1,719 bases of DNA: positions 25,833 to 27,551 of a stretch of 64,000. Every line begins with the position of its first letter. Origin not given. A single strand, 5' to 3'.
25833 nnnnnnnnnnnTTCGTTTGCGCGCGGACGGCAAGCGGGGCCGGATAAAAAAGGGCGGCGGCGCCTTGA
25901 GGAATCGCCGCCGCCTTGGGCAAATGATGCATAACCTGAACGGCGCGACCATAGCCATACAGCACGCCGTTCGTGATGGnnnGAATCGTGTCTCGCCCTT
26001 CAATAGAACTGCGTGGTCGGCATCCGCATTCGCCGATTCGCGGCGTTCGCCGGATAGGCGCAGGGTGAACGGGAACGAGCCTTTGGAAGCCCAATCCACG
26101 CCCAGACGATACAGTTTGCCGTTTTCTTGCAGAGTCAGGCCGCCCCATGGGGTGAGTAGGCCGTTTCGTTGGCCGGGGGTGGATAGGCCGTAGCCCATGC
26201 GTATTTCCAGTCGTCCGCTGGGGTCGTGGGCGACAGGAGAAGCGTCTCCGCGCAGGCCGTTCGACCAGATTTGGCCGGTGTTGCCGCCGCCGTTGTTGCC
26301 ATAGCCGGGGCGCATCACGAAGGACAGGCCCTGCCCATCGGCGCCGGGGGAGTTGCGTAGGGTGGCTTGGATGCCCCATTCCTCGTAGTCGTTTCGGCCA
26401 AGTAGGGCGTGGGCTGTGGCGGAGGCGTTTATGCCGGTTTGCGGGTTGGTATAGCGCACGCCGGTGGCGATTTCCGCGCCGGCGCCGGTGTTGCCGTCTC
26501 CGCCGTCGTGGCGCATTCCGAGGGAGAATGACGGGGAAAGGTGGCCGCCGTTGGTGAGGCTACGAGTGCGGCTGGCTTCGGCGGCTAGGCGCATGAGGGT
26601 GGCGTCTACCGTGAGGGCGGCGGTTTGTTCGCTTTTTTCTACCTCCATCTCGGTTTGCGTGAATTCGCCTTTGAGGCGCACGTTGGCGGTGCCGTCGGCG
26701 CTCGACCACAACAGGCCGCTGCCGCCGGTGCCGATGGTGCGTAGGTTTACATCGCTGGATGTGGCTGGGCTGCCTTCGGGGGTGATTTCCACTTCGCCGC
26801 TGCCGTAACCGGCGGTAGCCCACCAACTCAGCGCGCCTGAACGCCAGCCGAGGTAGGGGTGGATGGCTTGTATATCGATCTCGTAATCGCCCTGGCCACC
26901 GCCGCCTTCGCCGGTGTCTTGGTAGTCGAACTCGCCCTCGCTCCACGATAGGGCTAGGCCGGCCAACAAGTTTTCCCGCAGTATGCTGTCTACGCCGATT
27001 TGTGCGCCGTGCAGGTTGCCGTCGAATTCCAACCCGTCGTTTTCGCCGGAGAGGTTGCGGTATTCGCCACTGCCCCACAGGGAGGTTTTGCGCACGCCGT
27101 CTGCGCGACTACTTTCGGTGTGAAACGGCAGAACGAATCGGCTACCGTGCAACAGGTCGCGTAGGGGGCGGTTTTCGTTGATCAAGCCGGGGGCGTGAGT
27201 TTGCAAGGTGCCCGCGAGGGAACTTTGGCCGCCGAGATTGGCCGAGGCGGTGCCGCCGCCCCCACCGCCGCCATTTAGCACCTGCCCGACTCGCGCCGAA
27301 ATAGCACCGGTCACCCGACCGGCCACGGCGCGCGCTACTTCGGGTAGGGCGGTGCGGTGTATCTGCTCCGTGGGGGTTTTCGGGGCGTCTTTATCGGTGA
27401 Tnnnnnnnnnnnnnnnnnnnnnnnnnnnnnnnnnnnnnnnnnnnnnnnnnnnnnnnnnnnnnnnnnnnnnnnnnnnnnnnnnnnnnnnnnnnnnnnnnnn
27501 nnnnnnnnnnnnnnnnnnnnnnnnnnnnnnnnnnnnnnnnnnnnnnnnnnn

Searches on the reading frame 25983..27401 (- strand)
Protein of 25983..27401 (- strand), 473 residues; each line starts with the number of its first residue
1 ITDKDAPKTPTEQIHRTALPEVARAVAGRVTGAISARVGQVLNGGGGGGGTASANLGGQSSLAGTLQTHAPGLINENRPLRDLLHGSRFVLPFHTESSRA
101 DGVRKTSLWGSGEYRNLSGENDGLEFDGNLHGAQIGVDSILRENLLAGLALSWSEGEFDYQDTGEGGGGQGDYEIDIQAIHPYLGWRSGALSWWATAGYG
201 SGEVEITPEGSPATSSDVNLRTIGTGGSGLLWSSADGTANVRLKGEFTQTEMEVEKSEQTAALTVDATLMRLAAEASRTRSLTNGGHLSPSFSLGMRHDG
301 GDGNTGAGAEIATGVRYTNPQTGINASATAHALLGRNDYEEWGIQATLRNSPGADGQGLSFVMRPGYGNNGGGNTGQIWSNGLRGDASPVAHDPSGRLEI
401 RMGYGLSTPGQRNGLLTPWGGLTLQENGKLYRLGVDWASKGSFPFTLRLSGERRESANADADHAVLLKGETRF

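Call 57: search_solved_structures(query=window:25983-27401:-, max_evalue=0.01)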
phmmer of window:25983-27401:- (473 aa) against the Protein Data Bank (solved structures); distinct sequences matched with E-value up to 0.01: 0.
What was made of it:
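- On Type Va (classical) autotransporter: There is no sequence relative in the PDB (call 57), and no structure was predicted.
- Tried and rejected: PDB sequence search of the beta-domain found no hit (call 57).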
